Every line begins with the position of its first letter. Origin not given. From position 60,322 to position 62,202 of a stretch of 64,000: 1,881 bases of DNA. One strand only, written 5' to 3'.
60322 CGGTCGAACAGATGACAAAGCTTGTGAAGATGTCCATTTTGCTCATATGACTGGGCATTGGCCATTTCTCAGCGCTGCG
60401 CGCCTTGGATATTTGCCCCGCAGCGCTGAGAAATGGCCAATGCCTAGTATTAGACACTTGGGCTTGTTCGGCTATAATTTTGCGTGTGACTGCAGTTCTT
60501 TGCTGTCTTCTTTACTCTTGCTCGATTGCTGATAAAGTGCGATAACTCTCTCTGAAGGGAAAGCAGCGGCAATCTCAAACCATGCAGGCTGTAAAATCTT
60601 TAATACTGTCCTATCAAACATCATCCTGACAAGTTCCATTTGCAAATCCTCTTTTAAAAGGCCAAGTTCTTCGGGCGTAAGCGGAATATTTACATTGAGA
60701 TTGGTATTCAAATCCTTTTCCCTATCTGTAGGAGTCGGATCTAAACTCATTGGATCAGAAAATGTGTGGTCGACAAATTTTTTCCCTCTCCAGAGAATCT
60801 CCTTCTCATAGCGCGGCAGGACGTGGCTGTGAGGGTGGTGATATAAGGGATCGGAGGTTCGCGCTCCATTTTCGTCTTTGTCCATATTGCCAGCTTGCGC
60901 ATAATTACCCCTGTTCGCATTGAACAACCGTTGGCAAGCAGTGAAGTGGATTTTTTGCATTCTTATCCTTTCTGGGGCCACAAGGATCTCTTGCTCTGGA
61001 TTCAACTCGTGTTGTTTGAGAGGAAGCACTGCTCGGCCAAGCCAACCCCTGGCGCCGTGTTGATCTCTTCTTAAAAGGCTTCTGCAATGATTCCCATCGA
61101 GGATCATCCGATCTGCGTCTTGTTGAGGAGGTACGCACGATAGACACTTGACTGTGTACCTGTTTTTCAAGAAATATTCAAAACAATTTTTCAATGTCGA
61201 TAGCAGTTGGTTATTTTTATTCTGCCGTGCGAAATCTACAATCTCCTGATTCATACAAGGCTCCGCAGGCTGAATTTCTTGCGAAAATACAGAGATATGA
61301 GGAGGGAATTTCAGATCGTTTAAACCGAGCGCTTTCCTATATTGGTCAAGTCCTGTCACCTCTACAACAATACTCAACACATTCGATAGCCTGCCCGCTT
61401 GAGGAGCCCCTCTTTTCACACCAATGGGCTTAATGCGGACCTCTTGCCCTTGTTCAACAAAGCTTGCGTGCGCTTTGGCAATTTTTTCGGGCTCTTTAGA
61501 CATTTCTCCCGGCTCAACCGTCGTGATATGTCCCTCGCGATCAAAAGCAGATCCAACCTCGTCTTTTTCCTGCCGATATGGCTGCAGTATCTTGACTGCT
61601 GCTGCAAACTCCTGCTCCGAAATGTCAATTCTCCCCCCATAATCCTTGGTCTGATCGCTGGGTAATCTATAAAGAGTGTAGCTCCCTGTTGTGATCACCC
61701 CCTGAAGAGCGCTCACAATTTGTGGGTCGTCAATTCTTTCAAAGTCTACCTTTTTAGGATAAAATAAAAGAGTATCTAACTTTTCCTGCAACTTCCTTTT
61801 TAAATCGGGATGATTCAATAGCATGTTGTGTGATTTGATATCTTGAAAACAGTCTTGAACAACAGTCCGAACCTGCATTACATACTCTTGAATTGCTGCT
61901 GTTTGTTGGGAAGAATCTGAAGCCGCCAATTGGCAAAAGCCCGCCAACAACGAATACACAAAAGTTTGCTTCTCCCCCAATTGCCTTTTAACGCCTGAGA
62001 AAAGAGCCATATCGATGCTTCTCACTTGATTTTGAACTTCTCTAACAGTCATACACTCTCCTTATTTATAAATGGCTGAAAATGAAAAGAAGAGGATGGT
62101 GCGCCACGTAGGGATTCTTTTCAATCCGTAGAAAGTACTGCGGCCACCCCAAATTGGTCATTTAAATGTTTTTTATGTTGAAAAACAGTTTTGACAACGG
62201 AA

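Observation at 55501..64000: AT-rich accessory island of eukaryote-like genes (ankyrin+SET, J-domain, HIT-like, F-box)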

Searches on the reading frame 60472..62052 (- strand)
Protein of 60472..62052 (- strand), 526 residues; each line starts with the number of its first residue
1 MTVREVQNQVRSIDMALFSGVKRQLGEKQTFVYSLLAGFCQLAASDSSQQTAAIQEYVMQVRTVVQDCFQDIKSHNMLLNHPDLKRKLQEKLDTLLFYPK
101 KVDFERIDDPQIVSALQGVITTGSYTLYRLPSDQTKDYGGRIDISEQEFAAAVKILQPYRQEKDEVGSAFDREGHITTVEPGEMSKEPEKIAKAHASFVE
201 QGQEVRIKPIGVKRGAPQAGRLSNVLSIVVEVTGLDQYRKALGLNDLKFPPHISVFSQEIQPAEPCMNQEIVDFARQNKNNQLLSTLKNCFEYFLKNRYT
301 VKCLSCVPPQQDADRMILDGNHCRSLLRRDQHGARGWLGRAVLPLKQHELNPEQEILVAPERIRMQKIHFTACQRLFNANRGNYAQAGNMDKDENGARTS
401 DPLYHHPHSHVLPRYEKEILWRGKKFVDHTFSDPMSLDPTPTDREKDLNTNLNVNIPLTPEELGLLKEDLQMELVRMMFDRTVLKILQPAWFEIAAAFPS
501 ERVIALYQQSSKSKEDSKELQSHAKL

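Call 3: search_protein_families(library=pfam, proteins=[window:60472-62052:-], max_evalue=0.1)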
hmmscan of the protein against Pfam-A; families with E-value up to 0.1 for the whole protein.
window:60472-62052:- (526 aa): 2 families
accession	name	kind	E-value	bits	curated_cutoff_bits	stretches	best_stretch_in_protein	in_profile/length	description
PF22547.2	2H-SAK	-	5.4e-06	27.1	27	1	156-257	24-119/124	Swiss Army Knife, 2H phosphoesterase domain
PF17104.11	YBL010C_LAA2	-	0.07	13.7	24.7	0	260-327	47-113/292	YBL010C/LAA2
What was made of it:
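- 61153..62052 (-): N-terminal module (residues 1-~300) of the 526-aa protein: helical subdomain plus 2H phosphoesterase (2H-SAK type). PF22547 27.1 bits against a cut-off of 27 (call 3).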

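Call 18: search_solved_structures(query=window:60472-62052:-, max_evalue=1, show_alignments=2)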
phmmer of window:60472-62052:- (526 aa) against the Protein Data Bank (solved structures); distinct sequences matched with E-value up to 1: 1.
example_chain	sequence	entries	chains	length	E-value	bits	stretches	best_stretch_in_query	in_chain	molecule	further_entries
1y23_A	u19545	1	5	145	0.36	12.9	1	365-417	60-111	Histidine triad protein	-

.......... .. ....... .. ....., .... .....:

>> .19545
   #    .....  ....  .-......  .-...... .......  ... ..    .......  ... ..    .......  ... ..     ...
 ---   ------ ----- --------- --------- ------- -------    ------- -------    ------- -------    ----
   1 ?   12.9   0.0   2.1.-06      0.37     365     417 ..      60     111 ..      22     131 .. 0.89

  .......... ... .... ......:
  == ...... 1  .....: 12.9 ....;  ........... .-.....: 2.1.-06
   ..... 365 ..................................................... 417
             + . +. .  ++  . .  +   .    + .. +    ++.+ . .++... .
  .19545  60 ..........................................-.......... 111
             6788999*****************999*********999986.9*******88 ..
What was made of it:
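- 60472..61110 (-): C-terminal module (residues ~315-526) of the 526-aa protein: HIT-like, motif level only. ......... motif. phmmer to HIT protein 1y23 E=0.36 (call 18).
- Checked: The only support is a phmmer hit to HIT protein 1y23 at E=0.36 over the HxHxH motif (call 18).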

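Call 20: find_homologous_proteins(query=window:60472-62052:-, max_evalue=0.001)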
Query window:60472-62052:- (526 aa): 7 proteins with E <= 0.001 among 8000 candidates.
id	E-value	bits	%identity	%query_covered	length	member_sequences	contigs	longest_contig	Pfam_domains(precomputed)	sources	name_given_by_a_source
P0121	1.2e-211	722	100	60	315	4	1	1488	-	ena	-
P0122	1.1e-99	353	56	55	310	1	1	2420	PF22547.3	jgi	jgi:hypothetical protein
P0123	9.2e-97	343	53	56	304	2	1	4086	-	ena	-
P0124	4.0e-71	259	45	55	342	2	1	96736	-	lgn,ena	-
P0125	1.1e-66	244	51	44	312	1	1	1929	-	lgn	-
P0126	1.5e-59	220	44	49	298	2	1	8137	-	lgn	-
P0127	6.9e-57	212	43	52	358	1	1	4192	-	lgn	-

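Call 35: predict_structure(alignment_id=A1)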
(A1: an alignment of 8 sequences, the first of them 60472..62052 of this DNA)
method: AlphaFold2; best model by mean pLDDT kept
length: 526 residues; sequences in the alignment: 8
mean_pLDDT: 67.0   pTM: 0.50
mean pLDDT of the five models: 67.0, 66.2, 65.7, 64.4, 62.0
residues with pLDDT >= 90: 143; 70-90: 135; 50-70: 65; < 50: 183
segments of 3 or more residues with pLDDT < 50: 298-366, 368-370, 373-418, 420-422, 424-442, 452-457, 478-499, 517-526
pLDDT, mean of each block of 10 residues (from residue 1): 81 88 71 92 89 89 95 88 88 72 76 95 92 85 94 95 83 88 90 93 91 77 87 92 86 90 82 86 93 64 26 28 27 27 28 47 46 47 34 41 33 42 47 37 51 49 56 51 47 46 55 48 35
secondary structure, 60 per line:
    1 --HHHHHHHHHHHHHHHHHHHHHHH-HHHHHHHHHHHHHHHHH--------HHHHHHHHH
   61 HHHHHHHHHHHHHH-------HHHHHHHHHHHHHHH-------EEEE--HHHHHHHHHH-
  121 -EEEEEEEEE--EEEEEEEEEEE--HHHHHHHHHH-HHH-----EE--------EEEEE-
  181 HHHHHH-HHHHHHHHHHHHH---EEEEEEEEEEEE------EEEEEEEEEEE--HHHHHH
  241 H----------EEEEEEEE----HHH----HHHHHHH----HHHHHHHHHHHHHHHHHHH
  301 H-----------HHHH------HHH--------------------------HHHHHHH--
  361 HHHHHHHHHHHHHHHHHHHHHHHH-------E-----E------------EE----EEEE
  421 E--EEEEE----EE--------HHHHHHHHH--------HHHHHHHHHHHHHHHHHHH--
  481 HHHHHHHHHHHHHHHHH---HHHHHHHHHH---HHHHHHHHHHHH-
elements in order: H3-25 H27-43 H52-74 H82-96 E104-107 H110-119 E122-130 E133-143 H146-155 E175-179 H181-186 H188-200 E204-215 E222-232 H235-241 E252-259 H271-277 H282-301 H313-316 H352-358 H361-384 E417-421 E424-428 H443-451 H460-478 H481-497 H501-510 H514-525
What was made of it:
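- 61153..62052 (-): Model pLDDT is ~88 over residues 1-297 (call 35).
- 60472..61110 (-): Model confidence <50 (call 35).
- On 2H phosphoesterase superfamily: Both lie on predicted strands E175-179 and E252-259 (call 35).
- On HIT superfamily: The model is unreliable here (call 35).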

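Call 41: fold_search(model_id=the predicted structure, library=pdb)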
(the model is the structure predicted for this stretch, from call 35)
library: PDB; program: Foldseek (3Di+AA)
matches with E <= 10: 196; with E <= 0.001: 0
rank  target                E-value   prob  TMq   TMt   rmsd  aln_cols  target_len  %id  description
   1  5h7e                  4.9e-02  0.87  0.14  0.34  11.9       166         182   19  Crystal Structure of native drCPDase (released 2017-09-27)
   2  6mit_F                5.5e-02  0.12  0.09  0.13  23.0       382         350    8  LptBFGC from Enterobacter cloacae (released 2019-03-27)
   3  3khz_B                1.6e-01  0.06  0.06  0.07  19.8       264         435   11  Crystal Structure of R350A mutant of Staphylococcus aureus metallopeptidase (Sapep/DapE) in the apo-form (released 2010-07-07)
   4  6mjp_F                2.3e-01  0.08  0.10  0.13  22.1       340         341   10  LptB(E163Q)FGC from Vibrio cholerae (released 2019-03-27)
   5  3k3k_B                3.4e-01  0.05  0.06  0.14  22.6       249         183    8  Crystal structure of dimeric abscisic acid (ABA) receptor pyrabactin resistance 1 (PYR1) with ABA-bound closed-lid and (released 2009-11-17)
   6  8rb1_A                3.6e-01  0.04  0.07  0.04  23.4       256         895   11  The crystal structure of DNA-bound human MutSbeta (MSH2_K675R/MSH3_K902R) in the canonical mismatch bound conformation (released 2025-06-11)
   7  4z5v_B                4.2e-01  0.54  0.15  0.39   7.6       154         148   10  Crystal Structure of MHV ns2 PDE Domain (released 2016-02-10)
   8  3nef_B                5.7e-01  0.03  0.07  0.13  21.5       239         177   10  High-resolution pyrabactin-bound PYL1 structure (released 2010-06-16)
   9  3kaz_C                6.3e-01  0.02  0.07  0.12  20.5       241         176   10  Crystal structure of abscisic acid receptor PYL2 (released 2009-12-08)
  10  3l6t_A                7.0e-01  0.03  0.06  0.12  21.8       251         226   13  Crystal Structure of an N-terminal Mutant of the Plasmid pCU1 TraI Relaxase Domain (released 2010-05-19)
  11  1wlu                  7.7e-01  0.06  0.07  0.19  14.1       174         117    7  Crystal structure of TT0310 protein from Thermus thermophilus HB8 (released 2005-07-05)
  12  3nmh_C                7.7e-01  0.02  0.07  0.12  20.8       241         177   10  Crystal structure of the abscisic receptor PYL2 in complex with pyrabactin (released 2010-08-25)
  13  3l57_A                8.1e-01  0.02  0.06  0.11  22.9       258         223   14  Crystal Structure of the Plasmid pCU1 TraI Relaxase Domain (released 2010-05-19)
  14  8aya_A                8.6e-01  0.02  0.06  0.13  20.2       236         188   10  X-RAY CRYSTAL STRUCTURE OF THE CsPYL1-A10-HAB1 TERNARY COMPLEX (released 2023-03-22)
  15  1q4s_A                9.5e-01  0.04  0.06  0.15  17.9       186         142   10  Crystal structure of Arthrobacter sp. strain SU 4-hydroxybenzoyl CoA thioesterase complexed with CoA and 4-hydroxybenz (released 2003-09-23)
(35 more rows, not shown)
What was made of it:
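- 2H enzymes include nucleases that degrade cyclic-nucleotide signals, such as Acb1, a weak structural hit (call 41).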

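Call 55: find_encoding_contigs(protein=P0124, flank=8000, max_places=2)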
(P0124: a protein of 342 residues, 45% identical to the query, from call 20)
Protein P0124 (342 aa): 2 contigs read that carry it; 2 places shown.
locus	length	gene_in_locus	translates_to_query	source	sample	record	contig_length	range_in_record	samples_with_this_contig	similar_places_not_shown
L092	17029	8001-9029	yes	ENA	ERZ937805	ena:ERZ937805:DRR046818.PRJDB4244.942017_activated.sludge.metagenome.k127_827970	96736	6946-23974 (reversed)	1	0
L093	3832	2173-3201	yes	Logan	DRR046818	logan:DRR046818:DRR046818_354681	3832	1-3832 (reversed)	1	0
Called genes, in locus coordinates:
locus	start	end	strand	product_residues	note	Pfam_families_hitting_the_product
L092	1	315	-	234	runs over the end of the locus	-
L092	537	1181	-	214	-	PF00302:CAT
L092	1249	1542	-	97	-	PF11731:Cdd1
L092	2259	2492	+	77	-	PF05973:Gp49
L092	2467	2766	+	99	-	PF13744:HTH_37 (weak)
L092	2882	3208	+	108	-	-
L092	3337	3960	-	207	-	PF00583:Acetyltransf_1, PF13673:Acetyltransf_10, PF13508:Acetyltransf_7, PF08445:FR47 (weak)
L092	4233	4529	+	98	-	PF01909:NTP_transf_2, PF18765:Polbeta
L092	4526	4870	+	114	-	PF01934:HepT-like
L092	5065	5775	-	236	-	-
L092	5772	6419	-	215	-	PF13489:Methyltransf_23, PF13847:Methyltransf_31 (weak), PF08241:Methyltransf_11, PF08242:Methyltransf_12, PF13649:Methyltransf_25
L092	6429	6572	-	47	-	-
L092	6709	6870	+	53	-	-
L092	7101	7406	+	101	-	-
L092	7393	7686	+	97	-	-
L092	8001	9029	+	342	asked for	-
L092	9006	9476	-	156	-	PF21247:Fic-like_C (weak)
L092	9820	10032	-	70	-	-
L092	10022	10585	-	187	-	PF06414:Zeta_toxin (faint), PF13671:AAA_33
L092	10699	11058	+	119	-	PF13744:HTH_37, PF01381:HTH_3 (weak)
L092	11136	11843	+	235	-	PF08348:PAS_6, PF13309:HTH_22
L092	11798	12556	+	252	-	PF07973:tRNA_SAD (weak)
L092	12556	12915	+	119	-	PF07883:Cupin_2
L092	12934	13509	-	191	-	-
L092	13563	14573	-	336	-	PF08273:Zn_Ribbon_Prim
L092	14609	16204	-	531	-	PF13148:DUF3987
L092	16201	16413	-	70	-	-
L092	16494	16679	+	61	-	-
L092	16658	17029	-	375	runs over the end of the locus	PF13340:DUF4096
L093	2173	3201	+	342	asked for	-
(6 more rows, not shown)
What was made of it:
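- The 2H homologue P0124 sits among toxin-antitoxin and Fic genes in L092 (call 55).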

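Call 56: find_encoding_contigs(protein=P0125, flank=3000, max_places=2)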
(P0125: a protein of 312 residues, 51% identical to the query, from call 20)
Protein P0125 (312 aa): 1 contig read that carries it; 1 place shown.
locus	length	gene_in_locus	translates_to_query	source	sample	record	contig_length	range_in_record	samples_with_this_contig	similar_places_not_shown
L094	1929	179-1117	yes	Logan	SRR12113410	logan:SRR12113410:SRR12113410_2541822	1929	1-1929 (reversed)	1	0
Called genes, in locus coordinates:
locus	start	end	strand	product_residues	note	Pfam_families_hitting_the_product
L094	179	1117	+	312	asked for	-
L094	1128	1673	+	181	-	-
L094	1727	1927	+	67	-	?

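Call 72: fold_search(model_id=the predicted structure, library=viral)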
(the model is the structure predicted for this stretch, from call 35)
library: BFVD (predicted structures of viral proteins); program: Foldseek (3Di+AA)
matches with E <= 10: 190; with E <= 0.001: 2
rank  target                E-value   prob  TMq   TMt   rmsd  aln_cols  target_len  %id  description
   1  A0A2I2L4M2            5.0e-09  1.00  0.31  0.57   6.4       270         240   14  Uncharacterized protein [Orpheovirus IHUMI-LCC2]
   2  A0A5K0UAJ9            1.0e-04  1.00  0.23  0.50   5.9       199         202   14  Uncharacterized protein (Fragment) [Yasminevirus sp. GU-2018]
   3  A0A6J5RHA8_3          1.3e-02  0.30  0.13  0.07  27.9       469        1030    9  2'-5' RNA ligase superfamily [uncultured Caudovirales phage]
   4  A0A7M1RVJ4            2.3e-02  0.14  0.11  0.10  24.5       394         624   11  Uncharacterized protein [uncultured phage cr109_1]
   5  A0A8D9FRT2            3.0e-02  1.00  0.19  0.39   8.1       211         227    8  Uncharacterized protein [uncultured marine phage]
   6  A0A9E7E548            5.0e-02  0.15  0.15  0.08  32.7       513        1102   14  RNA ligase [Gordonia phage Tardus]
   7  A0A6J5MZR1            8.8e-02  0.08  0.12  0.10  25.2       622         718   10  Uncharacterized protein [uncultured Caudovirales phage]
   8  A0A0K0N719            1.1e-01  0.44  0.14  0.09  23.9       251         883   13  Putative structural protein [Gordonia phage GMA2]
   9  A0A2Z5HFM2            1.3e-01  0.96  0.13  0.54   3.8        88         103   20  (no name in the UniProt tables at hand)
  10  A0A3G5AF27            2.0e-01  0.04  0.09  0.10  27.7       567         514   10  Uncharacterized protein [Hyperionvirus sp.]
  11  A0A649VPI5            2.1e-01  0.14  0.12  0.07  23.6       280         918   14  RNA ligase [Gordonia phage MelBins]
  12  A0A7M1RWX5            2.2e-01  0.06  0.11  0.10  19.4       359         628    8  Uncharacterized protein [uncultured phage cr118_1]
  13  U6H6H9                2.2e-01  0.04  0.09  0.08  18.2       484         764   10  Gp144 [Caviid herpesvirus 2 str. CIDMTR]
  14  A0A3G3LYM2            2.4e-01  0.57  0.16  0.32  10.1       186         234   14  RNA ligase [Brevibacterium phage Cantare]
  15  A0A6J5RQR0            2.7e-01  0.96  0.18  0.52   5.1       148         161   16  Swiss Army Knife 2H phosphoesterase domain-containing protein [uncultured Caudovirales phage]
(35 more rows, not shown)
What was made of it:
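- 61153..62052 (-): Foldseek: drCPDase prob 0.87, MHV ns2 PDE, Acb1 (call 41); Orpheovirus protein E=5e-9, SAK 2H phage protein prob 0.96 (call 72).
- On 2H phosphoesterase superfamily: Foldseek: drCPDase prob 0.87, MHV ns2 0.54 (call 41), SAK 2H phage protein prob 0.96 (call 72).
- Closest known: 2H phosphoesterases. Same: Fold matches (calls 41, 72).
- Closest known: 2H phosphoesterases. Different: The best structural relatives are uncharacterised proteins of the amoeba giant viruses Orpheovirus and Yasminevirus (call 72).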

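Call 73: search_protein_families(library=pfam, proteins=[P0125, P0122, P0124, P0126], max_evalue=10)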
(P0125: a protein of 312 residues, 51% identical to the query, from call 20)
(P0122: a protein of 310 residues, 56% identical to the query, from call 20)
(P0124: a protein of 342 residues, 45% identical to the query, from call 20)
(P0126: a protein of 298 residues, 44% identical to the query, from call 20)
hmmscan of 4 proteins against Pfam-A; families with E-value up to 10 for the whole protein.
P0125 (312 aa): 0 families

P0122 (310 aa): 2 families
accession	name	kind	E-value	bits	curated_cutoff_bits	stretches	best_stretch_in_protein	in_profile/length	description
PF22547.2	2H-SAK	-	9.3e-06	26.4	27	1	181-265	37-119/124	Swiss Army Knife, 2H phosphoesterase domain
PF11172.13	DUF2959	-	0.16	12.6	26.8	1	57-100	69-112/190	Protein of unknown function (DUF2959)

P0124 (342 aa): 1 family
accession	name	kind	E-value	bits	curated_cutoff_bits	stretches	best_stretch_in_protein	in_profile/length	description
PF22547.2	2H-SAK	-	0.0035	18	27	1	187-268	37-119/124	Swiss Army Knife, 2H phosphoesterase domain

P0126 (298 aa): 3 families
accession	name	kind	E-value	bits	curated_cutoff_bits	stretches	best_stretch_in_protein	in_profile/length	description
PF22547.2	2H-SAK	-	0.0089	16.7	27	1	186-263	33-119/124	Swiss Army Knife, 2H phosphoesterase domain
PF20330.3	DUF6625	-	0.0095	16.2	27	1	116-187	108-177/267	Family of unknown function (DUF6625)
PF02450.21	LCAT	-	0.14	11.8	21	1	157-185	66-94/392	Lecithin:cholesterol acyltransferase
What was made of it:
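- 61153..62052 (-): The same family is hit by homologues P0122, P0124 and P0126 (call 73).
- On 2H phosphoesterase superfamily: Homologues score 16.7-26.4 bits (call 73).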

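Call 76: search_protein_families(library=ncbifam, proteins=[window:60472-62052:-], max_evalue=0.01)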
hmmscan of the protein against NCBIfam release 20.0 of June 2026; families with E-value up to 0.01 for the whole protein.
window:60472-62052:- (526 aa): 0 families

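Call 77: search_protein_families(library=padloc, proteins=[window:60472-62052:-], max_evalue=0.01)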
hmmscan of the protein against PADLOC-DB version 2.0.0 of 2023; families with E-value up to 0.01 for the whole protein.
window:60472-62052:- (526 aa): 0 families

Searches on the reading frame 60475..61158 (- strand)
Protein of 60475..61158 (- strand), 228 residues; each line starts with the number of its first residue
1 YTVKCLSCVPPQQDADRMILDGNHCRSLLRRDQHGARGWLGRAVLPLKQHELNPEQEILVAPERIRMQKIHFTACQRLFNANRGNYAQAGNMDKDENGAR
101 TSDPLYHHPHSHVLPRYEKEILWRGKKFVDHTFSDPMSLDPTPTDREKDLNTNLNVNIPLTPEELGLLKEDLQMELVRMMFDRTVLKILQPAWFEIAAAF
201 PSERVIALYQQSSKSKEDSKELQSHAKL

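Call 71: search_solved_structures(query=A7, max_evalue=10, show_alignments=2)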
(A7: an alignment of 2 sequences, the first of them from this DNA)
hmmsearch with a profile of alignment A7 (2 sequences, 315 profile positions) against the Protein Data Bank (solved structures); distinct sequences matched with E-value up to 10: 1.
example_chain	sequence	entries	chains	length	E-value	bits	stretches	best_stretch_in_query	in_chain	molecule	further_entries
9ijj_b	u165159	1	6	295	0.15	14.5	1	134-233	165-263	Spermatogenesis-associated protein 4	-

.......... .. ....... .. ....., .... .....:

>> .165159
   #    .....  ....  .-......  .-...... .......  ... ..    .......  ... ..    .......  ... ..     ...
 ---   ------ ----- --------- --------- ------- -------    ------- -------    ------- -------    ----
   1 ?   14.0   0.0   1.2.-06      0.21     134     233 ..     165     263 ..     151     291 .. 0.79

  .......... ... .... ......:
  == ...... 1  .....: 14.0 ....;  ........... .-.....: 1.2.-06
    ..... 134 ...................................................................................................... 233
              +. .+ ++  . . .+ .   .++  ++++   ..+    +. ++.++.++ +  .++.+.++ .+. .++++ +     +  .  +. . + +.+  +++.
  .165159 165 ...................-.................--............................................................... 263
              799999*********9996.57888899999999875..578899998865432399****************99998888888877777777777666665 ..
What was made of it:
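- On HIT superfamily: The two-sequence profile finds no HIT structure (call 71).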

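Call 73: search_protein_families(library=pfam, proteins=[window:60475-61158:-], max_evalue=10)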
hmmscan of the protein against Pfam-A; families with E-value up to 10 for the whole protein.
seq(228 aa): 0 families
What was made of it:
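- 60472..61110 (-): No Pfam hit (call 73).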
